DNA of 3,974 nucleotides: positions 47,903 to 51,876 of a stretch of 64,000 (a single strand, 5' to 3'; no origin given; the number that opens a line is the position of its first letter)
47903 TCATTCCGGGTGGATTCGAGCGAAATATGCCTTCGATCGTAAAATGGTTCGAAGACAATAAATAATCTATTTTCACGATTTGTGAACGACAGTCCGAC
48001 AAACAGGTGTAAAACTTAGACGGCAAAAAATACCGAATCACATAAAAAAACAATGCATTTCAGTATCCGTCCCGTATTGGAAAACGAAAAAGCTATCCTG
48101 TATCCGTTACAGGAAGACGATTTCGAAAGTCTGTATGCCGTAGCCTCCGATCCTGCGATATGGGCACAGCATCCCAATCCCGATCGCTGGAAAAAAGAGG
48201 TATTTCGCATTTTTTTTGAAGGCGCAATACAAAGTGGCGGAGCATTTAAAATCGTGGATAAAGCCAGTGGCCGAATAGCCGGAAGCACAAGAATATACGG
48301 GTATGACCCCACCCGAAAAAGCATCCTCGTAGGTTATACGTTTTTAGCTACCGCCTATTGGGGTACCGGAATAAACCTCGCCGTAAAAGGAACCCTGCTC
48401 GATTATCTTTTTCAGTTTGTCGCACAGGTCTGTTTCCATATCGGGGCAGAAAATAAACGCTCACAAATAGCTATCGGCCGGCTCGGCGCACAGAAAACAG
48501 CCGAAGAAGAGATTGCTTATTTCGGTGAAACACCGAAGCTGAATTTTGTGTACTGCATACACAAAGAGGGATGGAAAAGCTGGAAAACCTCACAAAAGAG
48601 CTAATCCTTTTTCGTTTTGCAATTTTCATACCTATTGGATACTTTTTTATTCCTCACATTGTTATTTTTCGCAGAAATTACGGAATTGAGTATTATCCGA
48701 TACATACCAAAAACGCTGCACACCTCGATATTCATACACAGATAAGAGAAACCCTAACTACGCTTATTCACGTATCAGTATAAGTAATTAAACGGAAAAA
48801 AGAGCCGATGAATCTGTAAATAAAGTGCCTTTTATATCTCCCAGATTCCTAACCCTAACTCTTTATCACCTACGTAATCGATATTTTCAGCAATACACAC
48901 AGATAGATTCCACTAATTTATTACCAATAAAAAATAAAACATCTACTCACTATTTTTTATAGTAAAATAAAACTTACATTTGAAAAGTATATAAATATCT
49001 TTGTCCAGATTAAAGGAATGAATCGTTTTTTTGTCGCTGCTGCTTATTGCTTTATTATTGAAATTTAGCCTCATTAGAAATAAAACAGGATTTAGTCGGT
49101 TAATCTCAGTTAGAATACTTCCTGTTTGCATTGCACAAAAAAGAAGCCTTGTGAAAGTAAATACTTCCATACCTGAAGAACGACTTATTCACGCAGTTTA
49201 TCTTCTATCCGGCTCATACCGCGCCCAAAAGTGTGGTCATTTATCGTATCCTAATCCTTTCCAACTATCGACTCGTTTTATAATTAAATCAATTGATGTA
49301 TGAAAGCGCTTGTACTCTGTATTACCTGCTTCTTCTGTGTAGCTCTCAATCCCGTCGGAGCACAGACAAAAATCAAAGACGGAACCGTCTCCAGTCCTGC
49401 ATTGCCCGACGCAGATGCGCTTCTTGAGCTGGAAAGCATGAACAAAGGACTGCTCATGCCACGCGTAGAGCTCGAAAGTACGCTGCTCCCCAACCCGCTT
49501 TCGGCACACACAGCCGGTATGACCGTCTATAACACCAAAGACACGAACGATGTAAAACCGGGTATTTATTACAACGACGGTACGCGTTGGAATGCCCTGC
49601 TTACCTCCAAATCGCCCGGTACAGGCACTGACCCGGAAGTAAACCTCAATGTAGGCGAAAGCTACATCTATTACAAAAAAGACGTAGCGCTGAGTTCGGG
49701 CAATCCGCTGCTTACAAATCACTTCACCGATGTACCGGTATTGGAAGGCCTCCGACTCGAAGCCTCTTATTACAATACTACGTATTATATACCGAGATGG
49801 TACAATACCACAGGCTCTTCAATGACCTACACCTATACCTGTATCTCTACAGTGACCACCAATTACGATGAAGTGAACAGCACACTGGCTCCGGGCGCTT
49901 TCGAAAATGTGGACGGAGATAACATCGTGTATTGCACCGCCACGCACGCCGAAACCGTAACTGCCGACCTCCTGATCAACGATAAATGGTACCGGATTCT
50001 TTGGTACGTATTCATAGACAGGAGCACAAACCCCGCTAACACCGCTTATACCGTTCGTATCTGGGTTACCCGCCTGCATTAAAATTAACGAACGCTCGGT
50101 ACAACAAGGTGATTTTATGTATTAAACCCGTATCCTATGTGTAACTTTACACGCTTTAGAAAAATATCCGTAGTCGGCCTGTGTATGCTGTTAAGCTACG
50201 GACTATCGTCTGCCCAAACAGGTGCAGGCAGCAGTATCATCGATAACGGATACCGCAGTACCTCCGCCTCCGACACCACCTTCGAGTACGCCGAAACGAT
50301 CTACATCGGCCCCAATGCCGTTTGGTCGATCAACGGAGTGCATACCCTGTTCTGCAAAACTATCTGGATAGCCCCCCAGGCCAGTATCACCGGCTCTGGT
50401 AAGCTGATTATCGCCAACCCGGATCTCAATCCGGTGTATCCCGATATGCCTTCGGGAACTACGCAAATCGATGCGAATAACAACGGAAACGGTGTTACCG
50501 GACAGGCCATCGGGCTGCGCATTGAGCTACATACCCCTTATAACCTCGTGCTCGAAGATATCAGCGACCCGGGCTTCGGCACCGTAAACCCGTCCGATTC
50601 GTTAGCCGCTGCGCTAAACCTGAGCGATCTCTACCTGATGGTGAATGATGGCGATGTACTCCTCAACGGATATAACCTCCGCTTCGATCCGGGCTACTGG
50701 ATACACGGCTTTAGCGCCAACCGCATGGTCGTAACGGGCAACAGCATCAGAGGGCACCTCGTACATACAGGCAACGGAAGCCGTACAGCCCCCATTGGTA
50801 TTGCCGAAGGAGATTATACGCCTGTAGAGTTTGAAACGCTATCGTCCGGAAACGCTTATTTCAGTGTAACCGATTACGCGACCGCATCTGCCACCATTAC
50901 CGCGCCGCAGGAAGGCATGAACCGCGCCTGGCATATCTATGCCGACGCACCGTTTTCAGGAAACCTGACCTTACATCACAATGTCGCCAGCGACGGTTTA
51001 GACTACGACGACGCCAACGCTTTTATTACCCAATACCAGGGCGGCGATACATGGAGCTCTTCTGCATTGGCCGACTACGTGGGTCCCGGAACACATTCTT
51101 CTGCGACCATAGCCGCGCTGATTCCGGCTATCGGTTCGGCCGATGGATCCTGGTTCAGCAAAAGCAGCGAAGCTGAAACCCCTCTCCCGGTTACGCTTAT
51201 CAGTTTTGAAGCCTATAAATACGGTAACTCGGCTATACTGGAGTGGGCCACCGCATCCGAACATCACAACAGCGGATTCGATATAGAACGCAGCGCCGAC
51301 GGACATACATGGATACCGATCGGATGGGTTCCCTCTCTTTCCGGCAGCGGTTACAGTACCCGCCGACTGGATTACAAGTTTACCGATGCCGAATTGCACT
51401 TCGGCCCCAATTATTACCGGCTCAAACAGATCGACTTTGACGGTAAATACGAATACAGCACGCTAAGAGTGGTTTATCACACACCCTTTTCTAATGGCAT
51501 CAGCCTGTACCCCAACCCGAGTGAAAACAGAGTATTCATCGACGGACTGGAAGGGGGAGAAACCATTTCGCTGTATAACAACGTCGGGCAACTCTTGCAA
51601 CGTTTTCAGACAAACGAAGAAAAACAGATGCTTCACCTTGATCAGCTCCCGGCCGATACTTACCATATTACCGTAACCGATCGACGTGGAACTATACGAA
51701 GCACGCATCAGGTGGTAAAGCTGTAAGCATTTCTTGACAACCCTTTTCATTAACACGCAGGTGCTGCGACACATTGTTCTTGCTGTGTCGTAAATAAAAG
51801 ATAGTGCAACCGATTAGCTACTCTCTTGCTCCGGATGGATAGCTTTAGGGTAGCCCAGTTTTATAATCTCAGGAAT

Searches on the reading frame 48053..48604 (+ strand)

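Call 76: search_protein_families(library=pfam, proteins=[window:48053-48604:+], max_evalue=0.001)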
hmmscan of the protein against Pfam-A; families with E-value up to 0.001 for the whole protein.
window:48053-48604:+ (183 aa): 1 family
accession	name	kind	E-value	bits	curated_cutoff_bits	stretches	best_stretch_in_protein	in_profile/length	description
PF13302.13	Acetyltransf_3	-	8e-15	56.2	25.4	1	15-147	3-138/138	Acetyltransferase (GNAT) domain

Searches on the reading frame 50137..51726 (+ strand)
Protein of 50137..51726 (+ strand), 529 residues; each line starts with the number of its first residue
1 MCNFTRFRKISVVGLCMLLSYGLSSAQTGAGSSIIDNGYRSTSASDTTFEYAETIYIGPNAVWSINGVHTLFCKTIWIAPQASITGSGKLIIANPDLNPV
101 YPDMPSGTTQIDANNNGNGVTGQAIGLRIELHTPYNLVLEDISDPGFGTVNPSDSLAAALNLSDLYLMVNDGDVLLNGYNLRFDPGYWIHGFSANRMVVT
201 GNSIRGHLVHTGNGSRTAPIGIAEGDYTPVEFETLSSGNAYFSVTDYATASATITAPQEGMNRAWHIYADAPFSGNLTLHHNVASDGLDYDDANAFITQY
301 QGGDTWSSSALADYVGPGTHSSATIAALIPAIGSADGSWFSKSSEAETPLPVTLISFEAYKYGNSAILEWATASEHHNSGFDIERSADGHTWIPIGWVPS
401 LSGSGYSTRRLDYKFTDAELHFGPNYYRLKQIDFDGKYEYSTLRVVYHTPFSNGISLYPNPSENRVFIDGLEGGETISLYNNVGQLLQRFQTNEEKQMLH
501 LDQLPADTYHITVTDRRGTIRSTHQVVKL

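Call 76: search_protein_families(library=pfam, proteins=[window:50137-51726:+], max_evalue=0.001)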
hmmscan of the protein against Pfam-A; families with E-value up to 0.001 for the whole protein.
window:50137-51726:+ (529 aa): 1 family
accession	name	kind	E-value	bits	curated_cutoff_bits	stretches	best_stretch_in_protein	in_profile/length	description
PF18962.6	Por_Secre_tail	-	1.1e-06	29.2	27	1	457-520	1-69/75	Secretion system C-terminal sorting domain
